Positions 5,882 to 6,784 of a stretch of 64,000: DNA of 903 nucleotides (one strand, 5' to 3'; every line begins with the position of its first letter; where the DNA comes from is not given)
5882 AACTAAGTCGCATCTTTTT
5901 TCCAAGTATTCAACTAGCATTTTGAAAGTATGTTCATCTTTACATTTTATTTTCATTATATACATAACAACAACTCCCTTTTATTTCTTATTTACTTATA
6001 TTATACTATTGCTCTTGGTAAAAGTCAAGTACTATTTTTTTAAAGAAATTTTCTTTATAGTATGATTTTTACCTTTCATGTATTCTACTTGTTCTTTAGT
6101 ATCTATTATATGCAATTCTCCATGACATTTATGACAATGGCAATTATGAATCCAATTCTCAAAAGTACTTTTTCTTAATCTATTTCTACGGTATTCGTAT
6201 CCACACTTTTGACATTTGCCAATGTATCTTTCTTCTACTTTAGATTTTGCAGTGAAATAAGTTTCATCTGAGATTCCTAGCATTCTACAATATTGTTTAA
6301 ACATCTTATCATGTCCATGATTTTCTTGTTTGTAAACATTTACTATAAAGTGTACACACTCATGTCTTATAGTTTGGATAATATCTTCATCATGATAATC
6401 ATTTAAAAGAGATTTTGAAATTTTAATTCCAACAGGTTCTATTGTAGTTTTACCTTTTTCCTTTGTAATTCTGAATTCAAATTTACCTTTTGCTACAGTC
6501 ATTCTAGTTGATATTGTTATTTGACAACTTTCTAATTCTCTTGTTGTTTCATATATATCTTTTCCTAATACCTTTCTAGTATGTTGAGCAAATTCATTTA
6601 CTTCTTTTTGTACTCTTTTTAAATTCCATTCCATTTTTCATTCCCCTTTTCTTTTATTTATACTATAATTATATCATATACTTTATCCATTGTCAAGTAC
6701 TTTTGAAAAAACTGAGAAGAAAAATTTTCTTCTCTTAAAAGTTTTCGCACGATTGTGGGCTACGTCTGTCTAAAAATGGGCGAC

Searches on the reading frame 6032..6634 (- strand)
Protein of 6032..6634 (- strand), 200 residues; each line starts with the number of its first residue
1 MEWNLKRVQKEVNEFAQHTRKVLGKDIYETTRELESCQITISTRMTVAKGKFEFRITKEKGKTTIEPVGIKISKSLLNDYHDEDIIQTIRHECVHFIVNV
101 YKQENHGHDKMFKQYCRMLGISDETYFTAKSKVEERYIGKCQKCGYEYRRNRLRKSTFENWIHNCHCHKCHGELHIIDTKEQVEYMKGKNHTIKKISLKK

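Call 30: search_protein_families(library=pfam, proteins=[window:6032-6634:-], max_evalue=0.001)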
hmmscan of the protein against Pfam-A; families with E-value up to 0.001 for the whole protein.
window:6032-6634:- (200 aa): 1 family
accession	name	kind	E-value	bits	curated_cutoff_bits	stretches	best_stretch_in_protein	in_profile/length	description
PF10263.15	SprT-like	-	1.3e-12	47.9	25.6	1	28-120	12-96/108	SprT-like family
